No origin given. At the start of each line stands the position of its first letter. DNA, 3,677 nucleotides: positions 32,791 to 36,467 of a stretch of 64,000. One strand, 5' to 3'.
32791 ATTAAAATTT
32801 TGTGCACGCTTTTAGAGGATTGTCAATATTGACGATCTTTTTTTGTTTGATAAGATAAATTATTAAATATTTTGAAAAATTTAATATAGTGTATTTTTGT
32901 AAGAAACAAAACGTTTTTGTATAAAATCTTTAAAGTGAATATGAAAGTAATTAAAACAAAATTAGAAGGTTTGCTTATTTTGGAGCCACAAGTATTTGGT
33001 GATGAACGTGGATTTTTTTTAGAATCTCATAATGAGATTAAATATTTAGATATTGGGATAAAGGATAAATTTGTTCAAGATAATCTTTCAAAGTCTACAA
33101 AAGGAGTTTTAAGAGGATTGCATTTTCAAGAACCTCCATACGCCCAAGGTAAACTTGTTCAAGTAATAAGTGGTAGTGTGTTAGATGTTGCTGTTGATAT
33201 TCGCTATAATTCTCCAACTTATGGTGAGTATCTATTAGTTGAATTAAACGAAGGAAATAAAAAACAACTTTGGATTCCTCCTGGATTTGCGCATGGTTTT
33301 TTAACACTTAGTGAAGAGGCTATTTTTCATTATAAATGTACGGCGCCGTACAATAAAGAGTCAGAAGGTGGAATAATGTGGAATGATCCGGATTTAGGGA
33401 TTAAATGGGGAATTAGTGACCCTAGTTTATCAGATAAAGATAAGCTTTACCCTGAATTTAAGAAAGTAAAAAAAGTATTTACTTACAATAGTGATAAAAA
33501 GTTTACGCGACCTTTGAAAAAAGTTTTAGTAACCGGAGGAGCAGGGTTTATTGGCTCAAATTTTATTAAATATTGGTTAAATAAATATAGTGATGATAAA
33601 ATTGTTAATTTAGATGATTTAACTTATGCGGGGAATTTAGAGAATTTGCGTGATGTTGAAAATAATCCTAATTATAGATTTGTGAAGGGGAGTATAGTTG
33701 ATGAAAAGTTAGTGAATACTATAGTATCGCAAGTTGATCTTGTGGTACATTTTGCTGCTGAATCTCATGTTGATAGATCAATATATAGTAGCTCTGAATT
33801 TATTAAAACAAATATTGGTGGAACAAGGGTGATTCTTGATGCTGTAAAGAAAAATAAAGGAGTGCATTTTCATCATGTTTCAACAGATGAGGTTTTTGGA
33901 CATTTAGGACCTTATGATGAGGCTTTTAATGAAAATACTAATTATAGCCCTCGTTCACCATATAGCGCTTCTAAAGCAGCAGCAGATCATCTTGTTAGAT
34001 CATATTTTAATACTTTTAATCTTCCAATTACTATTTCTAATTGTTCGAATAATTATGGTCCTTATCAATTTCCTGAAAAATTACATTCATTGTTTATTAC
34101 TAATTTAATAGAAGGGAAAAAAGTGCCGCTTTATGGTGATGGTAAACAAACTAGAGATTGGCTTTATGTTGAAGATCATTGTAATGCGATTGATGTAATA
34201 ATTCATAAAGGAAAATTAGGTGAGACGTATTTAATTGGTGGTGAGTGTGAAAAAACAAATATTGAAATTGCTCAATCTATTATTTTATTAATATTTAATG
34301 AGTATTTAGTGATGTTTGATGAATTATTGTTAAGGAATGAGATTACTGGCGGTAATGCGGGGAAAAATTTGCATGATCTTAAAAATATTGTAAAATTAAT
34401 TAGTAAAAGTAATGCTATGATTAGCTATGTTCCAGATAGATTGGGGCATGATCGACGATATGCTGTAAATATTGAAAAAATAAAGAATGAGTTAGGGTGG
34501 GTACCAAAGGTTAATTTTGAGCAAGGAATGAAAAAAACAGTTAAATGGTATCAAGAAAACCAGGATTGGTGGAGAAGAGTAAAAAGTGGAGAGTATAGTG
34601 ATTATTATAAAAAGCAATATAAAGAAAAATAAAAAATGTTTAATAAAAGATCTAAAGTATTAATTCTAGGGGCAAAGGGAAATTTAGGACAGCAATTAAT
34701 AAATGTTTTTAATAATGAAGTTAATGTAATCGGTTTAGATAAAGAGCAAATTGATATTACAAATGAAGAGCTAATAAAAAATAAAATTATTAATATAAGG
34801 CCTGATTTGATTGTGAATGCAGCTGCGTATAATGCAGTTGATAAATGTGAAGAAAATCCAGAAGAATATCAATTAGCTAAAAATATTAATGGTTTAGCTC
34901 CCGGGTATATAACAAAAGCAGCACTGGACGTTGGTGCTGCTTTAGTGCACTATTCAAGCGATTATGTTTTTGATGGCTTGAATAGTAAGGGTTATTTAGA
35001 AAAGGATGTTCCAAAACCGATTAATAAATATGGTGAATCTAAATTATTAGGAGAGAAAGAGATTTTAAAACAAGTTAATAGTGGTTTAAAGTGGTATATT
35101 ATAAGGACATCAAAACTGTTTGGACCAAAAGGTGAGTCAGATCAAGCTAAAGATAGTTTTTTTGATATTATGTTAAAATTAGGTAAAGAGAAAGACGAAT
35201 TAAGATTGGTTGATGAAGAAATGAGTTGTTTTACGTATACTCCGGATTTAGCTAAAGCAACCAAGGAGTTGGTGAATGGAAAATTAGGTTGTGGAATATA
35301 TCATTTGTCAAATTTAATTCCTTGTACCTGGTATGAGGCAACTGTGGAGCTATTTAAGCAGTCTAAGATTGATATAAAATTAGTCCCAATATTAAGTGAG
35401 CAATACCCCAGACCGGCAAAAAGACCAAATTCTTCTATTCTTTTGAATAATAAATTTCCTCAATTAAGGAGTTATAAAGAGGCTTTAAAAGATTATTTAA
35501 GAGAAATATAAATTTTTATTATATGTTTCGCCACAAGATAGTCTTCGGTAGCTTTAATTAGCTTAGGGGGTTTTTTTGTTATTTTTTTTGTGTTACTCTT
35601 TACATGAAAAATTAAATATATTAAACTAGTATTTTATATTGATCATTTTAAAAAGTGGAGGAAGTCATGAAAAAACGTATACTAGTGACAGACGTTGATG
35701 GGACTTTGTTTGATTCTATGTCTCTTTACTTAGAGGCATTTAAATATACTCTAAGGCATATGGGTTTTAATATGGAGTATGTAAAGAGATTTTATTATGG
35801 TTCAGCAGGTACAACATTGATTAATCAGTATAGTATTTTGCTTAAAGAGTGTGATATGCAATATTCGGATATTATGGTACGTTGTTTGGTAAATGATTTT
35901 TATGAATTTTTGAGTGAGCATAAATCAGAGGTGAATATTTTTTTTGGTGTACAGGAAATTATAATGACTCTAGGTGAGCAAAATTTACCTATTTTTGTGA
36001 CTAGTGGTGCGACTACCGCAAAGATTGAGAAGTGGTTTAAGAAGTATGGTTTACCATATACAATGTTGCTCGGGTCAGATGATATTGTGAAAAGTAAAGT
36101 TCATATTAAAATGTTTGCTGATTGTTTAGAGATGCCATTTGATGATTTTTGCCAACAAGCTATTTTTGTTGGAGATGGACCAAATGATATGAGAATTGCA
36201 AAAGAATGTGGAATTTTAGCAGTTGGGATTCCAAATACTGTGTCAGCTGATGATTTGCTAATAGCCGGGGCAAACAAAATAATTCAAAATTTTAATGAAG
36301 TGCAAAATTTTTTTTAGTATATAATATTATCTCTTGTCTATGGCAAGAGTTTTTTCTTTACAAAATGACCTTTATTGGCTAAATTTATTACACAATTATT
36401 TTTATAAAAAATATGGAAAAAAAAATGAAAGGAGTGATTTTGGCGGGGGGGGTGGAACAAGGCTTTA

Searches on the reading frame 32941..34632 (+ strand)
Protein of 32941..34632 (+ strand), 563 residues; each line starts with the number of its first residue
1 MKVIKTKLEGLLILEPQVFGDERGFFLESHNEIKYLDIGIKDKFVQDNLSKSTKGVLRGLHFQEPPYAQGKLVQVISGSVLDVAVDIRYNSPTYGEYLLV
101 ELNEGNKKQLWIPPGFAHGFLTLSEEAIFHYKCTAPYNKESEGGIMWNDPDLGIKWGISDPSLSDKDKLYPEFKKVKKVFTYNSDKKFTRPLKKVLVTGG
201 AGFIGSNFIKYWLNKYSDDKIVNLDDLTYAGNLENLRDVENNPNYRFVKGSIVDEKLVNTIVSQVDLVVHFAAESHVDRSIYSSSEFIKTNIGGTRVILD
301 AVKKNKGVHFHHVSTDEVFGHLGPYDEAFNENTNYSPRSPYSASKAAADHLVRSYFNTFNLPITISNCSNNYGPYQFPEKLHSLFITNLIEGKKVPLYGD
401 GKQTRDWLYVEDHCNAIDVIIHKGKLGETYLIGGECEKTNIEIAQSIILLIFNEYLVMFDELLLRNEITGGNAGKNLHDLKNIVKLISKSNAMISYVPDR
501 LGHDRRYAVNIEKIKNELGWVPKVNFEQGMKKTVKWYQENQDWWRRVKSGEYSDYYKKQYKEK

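Call 9: search_protein_families(library=pfam, proteins=[window:32941-34632:+])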
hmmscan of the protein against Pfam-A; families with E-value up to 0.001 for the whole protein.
window:32941-34632:+ (563 aa): 8 families
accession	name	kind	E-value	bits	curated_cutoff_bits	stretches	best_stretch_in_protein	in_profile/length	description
PF16363.11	GDP_Man_Dehyd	-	1.5e-80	271.6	27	1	196-533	1-332/332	GDP-mannose 4,6 dehydratase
PF00908.23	dTDP_sugar_isom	-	2.1e-69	233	27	1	5-174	1-167/168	dTDP-4-dehydrorhamnose 3,5-epimerase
PF01370.27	Epimerase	-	6.9e-62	209.4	20.9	1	195-433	1-240/240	NAD dependent epimerase/dehydratase family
PF01073.25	3Beta_HSD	-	3.9e-19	69.2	22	1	196-413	1-221/280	3-beta hydroxysteroid dehydrogenase/isomerase family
PF07993.18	NAD_binding_4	-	1.5e-16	60.8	20.1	1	254-370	78-206/258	Male sterility protein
PF02719.21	Polysacc_synt_2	-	5.1e-14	52.6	20.2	1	195-317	1-130/293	Polysaccharide biosynthesis protein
PF04321.23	RmlD_sub_bind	-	3.6e-11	43.1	27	1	194-358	2-142/287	RmlD substrate binding domain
PF13460.12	NAD_binding_10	-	5.5e-05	23.6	27.2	1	229-354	25-133/184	NAD(P)H-binding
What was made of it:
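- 32941..35511 (+): RmlC-RmlB fusion (563 aa) and RmlD (291 aa). These are the rest of the dTDP-L-rhamnose pathway, whose first step is supplied by the switched gene. Call 9.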

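Call 48: search_protein_families(library=ncbifam, proteins=[window:32941-34632:+], max_evalue=1e-10)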
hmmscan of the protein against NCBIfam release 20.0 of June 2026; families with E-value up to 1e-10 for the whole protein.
window:32941-34632:+ (563 aa): 20 families
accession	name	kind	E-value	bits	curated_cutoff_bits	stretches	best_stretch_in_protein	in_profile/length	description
TIGR01181.1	dTDP_gluc_dehyt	equivalog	1.9e-141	470.8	365.1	1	194-547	1-321/321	dTDP-glucose 4,6-dehydratase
NF007490.0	PRK10084.1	subfamily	2e-110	369.2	649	2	194-450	2-276/361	dTDP-glucose 4,6-dehydratase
NF007582.0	PRK10217.1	equivalog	6.1e-106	354.5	698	2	192-451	1-270/355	dTDP-glucose 4,6-dehydratase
TIGR01221.1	rmlC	equivalog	4.8e-71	238.2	155.75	1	2-175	1-174/176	dTDP-4-dehydrorhamnose 3,5-epimerase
TIGR04180.1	EDH_00030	hypoth_equivalog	1e-41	142.9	475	1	195-466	1-271/297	NAD-dependent 4,6-dehydratase LegB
TIGR01179.1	galE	equivalog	4.8e-27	94.7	262.3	1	194-358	1-162/332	UDP-glucose 4-epimerase GalE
TIGR02622.1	CDP_4_6_dhtase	equivalog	1.4e-22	80.3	278.45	1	193-360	5-173/352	CDP-glucose 4,6-dehydratase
TIGR02197.1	heptose_epim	equivalog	3.9e-21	75.6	274.6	1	195-445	1-254/316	ADP-glyceromanno-heptose 6-epimerase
TIGR03466.1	HpnA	hypoth_equivalog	3.9e-18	65.4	367.65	1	194-541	2-325/327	hopanoid-associated sugar epimerase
TIGR03589.1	PseB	equivalog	3.7e-17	62.2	407.75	1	193-316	5-126/324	UDP-N-acetylglucosamine 4,6-dehydratase (inverting)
NF011728.1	PRK15181.1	equivalog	1.9e-16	60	760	1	192-416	15-244/348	Vi polysaccharide biosynthesis UDP-N-acetylglucosaminuronic acid C-4 epimerase TviC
NF007956.0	PRK10675.1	subfamily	2e-16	60.1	394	1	194-351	2-159/338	UDP-glucose 4-epimerase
TIGR01472.1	gmd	equivalog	3.8e-16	59.2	415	1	194-533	2-334/342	GDP-mannose 4,6-dehydratase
NF008872.0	PRK11908.1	equivalog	1.1e-14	54.2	294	1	193-499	2-321/349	bifunctional UDP-4-keto-pentose/UDP-xylose synthase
NF043036.1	ErythonDh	equivalog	3.1e-14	52.9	325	1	194-355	2-163/321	D-erythronate dehydrogenase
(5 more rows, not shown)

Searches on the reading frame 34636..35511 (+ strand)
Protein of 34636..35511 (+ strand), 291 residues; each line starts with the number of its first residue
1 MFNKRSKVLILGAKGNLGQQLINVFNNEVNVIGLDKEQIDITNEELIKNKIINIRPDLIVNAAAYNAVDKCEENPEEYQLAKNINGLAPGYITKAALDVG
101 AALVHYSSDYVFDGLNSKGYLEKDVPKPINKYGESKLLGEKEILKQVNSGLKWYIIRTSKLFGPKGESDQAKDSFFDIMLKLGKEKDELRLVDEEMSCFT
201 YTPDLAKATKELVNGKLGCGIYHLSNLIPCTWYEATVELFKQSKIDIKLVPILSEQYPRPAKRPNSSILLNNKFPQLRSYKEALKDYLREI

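Call 9: search_protein_families(library=pfam, proteins=[window:34636-35511:+])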
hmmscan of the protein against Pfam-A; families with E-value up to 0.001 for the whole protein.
window:34636-35511:+ (291 aa): 5 families
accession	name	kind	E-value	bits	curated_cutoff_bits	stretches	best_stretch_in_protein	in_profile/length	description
PF04321.23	RmlD_sub_bind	-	3.7e-72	243.2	27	1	7-290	2-284/287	RmlD substrate binding domain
PF01370.27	Epimerase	-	8.1e-20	71.7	20.9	1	8-208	1-220/240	NAD dependent epimerase/dehydratase family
PF16363.11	GDP_Man_Dehyd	-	1.1e-08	35.4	27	1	37-212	57-236/332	GDP-mannose 4,6 dehydratase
PF02719.21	Polysacc_synt_2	-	1.4e-06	28.2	20.2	1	40-119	62-139/293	Polysaccharide biosynthesis protein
PF07993.18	NAD_binding_4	-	0.00091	18.9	20.1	0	77-167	104-210/258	Male sterility protein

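Call 11: find_encoding_contigs(protein=window:34636-35511:+, flank=10000, max_places=10)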
Protein window:34636-35511:+ (291 aa): 17 contigs read that carry it; 10 places shown.
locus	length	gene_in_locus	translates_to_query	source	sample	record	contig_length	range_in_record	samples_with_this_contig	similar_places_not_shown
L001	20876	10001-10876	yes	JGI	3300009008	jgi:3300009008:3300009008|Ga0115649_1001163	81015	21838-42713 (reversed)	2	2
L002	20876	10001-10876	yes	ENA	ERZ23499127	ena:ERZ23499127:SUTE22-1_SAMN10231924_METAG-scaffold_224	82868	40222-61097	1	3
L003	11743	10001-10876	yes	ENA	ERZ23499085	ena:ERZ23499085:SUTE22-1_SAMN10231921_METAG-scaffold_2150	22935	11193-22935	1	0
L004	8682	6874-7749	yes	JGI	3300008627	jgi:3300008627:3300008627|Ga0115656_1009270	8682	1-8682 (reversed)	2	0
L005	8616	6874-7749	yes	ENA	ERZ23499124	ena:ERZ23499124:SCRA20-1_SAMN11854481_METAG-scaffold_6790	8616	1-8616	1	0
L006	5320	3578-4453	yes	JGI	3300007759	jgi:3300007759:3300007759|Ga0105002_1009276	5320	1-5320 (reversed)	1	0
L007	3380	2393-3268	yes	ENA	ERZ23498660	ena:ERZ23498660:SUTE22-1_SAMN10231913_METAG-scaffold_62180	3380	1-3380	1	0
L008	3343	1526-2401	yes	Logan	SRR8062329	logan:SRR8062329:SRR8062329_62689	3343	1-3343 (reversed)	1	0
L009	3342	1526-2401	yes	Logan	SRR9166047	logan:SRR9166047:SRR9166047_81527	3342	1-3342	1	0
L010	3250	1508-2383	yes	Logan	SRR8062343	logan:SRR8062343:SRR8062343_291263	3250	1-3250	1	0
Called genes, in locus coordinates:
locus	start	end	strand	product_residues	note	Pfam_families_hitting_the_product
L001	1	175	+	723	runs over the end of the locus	PF16927:HisKA_7TM, PF01590:GAF (weak), PF13492:GAF_3 (faint), PF00512:HisKA, PF02518:HATPase_c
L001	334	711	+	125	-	PF00072:Response_reg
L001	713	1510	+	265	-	PF12146:Hydrolase_4 (weak)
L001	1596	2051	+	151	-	PF03449:GreA_GreB_N, PF01272:GreA_GreB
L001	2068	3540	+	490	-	PF01336:tRNA_anti-codon, PF00152:tRNA-synt_2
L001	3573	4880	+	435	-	PF02403:Seryl_tRNA_N, PF00587:tRNA-synt_2b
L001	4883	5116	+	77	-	PF18893:DUF5652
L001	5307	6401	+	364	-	PF01145:Band_7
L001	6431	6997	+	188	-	PF01725:Ham1p_like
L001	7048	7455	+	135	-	PF11969:DcpS_C, PF01230:HIT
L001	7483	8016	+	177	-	PF28549:NDPSase_N, PF00293:NUDIX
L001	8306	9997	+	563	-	PF00908:dTDP_sugar_isom, PF04321:RmlD_sub_bind, PF01073:3Beta_HSD, PF01370:Epimerase, PF02719:Polysacc_synt_2, PF16363:GDP_Man_Dehyd, PF07993:NAD_binding_4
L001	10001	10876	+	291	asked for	PF01370:Epimerase, PF02719:Polysacc_synt_2 (faint), PF04321:RmlD_sub_bind, PF16363:GDP_Man_Dehyd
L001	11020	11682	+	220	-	PF00702:Hydrolase, PF13419:HAD_2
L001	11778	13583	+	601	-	PF00483:NTP_transferase, PF12804:NTP_transf_3, PF00535:Glycos_transf_2, PF13641:Glyco_tranf_2_3 (weak)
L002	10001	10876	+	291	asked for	PF01370:Epimerase, PF02719:Polysacc_synt_2 (faint), PF04321:RmlD_sub_bind, PF16363:GDP_Man_Dehyd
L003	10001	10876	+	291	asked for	PF01370:Epimerase, PF02719:Polysacc_synt_2 (faint), PF04321:RmlD_sub_bind, PF16363:GDP_Man_Dehyd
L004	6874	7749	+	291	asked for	PF01370:Epimerase, PF02719:Polysacc_synt_2 (faint), PF04321:RmlD_sub_bind, PF16363:GDP_Man_Dehyd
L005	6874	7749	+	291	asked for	PF01370:Epimerase, PF02719:Polysacc_synt_2 (faint), PF04321:RmlD_sub_bind, PF16363:GDP_Man_Dehyd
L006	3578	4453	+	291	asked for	PF01370:Epimerase, PF02719:Polysacc_synt_2 (faint), PF04321:RmlD_sub_bind, PF16363:GDP_Man_Dehyd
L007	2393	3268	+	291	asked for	PF01370:Epimerase, PF02719:Polysacc_synt_2 (faint), PF04321:RmlD_sub_bind, PF16363:GDP_Man_Dehyd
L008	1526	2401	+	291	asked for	PF01370:Epimerase, PF02719:Polysacc_synt_2 (faint), PF04321:RmlD_sub_bind, PF16363:GDP_Man_Dehyd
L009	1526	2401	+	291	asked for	PF01370:Epimerase, PF02719:Polysacc_synt_2 (faint), PF04321:RmlD_sub_bind, PF16363:GDP_Man_Dehyd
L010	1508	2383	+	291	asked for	PF01370:Epimerase, PF02719:Polysacc_synt_2 (faint), PF04321:RmlD_sub_bind, PF16363:GDP_Man_Dehyd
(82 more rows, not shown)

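Call 48: search_protein_families(library=ncbifam, proteins=[window:34636-35511:+], max_evalue=1e-10)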
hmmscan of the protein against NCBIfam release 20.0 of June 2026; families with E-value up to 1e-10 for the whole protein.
window:34636-35511:+ (291 aa): 2 families
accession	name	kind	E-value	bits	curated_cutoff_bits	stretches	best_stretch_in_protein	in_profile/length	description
TIGR01214.1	rmlD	equivalog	5.1e-72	242.4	224.05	1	7-290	1-284/285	dTDP-4-dehydrorhamnose reductase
NF007440.0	PRK09987.1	equivalog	1.7e-41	142.4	308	1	7-276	2-273/299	dTDP-4-dehydrorhamnose reductase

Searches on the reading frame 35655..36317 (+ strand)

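Call 9: search_protein_families(library=pfam, proteins=[window:35655-36317:+])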
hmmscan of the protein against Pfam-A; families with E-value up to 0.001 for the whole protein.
window:35655-36317:+ (220 aa): 2 families
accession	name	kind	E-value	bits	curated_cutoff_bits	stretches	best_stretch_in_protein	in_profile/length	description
PF13419.12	HAD_2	-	1.6e-18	67.9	23.8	1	13-191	4-177/178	Haloacid dehalogenase-like hydrolase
PF00702.32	Hydrolase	-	3.6e-10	41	26.4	1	8-186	2-191/191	haloacid dehalogenase-like hydrolase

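Call 48: search_protein_families(library=ncbifam, proteins=[window:35667-36317:+], max_evalue=1e-10)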
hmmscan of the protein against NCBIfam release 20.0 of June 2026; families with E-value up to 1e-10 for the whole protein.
window:35667-36317:+ (216 aa): 2 families
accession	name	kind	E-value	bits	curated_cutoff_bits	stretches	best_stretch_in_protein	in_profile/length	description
NF053653.1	InDiPhoBT2121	equivalog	1.1e-11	44.7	245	1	5-214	3-213/216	inorganic diphosphatase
NF009804.0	PRK13288.1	equivalog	3.3e-11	43.1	218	1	4-198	4-191/215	pyrophosphatase PpaX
